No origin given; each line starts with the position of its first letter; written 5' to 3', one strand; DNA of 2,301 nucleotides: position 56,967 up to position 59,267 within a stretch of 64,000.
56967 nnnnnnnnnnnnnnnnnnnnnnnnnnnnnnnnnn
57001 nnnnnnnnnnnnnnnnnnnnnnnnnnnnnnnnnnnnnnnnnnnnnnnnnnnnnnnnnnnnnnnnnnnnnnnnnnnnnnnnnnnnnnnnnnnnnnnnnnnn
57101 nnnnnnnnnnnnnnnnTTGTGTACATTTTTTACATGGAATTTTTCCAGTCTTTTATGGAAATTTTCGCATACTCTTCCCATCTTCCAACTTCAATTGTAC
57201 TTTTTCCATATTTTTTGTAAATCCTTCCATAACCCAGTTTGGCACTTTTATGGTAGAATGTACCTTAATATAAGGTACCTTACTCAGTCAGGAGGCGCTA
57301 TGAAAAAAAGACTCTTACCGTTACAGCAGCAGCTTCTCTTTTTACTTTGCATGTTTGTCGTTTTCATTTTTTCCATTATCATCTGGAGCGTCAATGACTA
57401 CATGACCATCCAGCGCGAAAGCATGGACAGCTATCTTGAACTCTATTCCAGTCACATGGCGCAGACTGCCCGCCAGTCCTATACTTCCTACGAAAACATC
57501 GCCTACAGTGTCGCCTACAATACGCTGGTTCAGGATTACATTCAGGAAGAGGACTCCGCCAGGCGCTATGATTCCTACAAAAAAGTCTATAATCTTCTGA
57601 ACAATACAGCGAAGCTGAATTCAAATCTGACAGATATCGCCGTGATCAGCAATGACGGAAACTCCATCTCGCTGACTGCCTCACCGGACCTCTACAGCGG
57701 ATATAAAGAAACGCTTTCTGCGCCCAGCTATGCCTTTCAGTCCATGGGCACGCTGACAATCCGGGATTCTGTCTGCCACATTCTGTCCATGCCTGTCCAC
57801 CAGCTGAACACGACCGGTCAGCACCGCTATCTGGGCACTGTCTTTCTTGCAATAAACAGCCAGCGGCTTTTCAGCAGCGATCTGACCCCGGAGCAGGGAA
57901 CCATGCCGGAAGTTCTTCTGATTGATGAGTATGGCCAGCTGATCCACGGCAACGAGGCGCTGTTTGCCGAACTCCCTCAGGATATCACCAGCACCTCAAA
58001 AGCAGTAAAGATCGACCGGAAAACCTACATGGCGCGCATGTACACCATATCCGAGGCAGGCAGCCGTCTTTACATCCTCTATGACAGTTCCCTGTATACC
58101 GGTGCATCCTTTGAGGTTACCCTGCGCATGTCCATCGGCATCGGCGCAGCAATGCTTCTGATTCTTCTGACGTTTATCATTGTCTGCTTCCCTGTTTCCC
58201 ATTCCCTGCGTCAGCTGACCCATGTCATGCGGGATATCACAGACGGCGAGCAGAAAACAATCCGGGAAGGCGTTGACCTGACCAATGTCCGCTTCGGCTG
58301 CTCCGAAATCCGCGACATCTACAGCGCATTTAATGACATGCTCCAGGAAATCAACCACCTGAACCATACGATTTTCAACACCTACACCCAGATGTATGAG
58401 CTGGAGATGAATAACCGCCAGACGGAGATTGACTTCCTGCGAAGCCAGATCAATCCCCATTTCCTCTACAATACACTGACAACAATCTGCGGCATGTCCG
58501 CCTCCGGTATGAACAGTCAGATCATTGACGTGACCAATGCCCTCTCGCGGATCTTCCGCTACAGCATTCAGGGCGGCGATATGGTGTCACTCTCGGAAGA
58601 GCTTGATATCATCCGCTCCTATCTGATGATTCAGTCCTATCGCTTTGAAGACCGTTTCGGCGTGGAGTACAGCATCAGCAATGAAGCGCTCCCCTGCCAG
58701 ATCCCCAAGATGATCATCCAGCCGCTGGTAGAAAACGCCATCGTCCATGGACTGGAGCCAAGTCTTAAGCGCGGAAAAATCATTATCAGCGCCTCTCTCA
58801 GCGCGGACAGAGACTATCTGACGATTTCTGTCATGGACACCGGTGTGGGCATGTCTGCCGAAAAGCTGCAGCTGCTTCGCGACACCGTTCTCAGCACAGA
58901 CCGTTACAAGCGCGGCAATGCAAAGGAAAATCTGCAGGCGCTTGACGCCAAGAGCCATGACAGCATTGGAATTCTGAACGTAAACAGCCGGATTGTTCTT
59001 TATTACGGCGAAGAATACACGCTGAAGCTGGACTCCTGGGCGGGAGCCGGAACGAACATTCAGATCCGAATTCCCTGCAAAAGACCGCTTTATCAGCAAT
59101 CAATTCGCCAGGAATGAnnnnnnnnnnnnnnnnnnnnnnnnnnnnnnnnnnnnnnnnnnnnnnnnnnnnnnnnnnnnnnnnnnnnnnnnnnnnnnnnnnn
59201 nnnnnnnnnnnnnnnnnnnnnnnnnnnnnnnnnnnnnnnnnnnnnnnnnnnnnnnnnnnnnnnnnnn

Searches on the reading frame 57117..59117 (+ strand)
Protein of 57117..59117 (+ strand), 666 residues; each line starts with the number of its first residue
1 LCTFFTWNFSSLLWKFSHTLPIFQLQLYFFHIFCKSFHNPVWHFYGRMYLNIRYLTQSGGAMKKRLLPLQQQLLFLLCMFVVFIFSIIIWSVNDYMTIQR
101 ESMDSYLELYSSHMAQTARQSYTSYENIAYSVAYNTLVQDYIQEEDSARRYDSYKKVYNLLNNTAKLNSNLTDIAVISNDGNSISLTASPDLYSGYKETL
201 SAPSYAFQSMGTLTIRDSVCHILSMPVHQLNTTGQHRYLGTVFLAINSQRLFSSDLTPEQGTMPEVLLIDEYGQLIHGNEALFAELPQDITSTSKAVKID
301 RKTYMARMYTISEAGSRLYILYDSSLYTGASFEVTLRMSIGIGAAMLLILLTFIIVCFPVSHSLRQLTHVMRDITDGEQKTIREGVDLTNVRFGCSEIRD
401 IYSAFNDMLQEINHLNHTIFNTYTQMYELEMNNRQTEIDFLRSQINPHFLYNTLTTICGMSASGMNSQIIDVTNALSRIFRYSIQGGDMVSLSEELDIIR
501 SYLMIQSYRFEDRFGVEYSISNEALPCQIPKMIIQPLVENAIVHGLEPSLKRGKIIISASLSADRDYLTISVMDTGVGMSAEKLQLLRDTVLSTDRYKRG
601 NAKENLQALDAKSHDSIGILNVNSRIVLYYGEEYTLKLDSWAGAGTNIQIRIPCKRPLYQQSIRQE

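Call 26: search_protein_families(library=pfam, proteins=[window:57117-59117:+], max_evalue=0.001)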
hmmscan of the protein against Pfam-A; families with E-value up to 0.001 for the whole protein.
window:57117-59117:+ (666 aa): 4 families
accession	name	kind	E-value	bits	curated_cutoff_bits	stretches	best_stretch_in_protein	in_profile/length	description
PF06580.19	His_kinase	-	6.9e-25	87.6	25.2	1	437-514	2-81/81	Histidine kinase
PF02518.31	HATPase_c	-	3.3e-09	37.6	26.4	1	532-654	8-109/111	Histidine kinase-, DNA gyrase B-, and HSP90-like ATPase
PF02743.24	dCache_1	-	2.8e-06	27.5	45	1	114-315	18-234/240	Cache domain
PF00672.30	HAMP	-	0.00012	22.7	25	1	360-413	6-52/53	HAMP domain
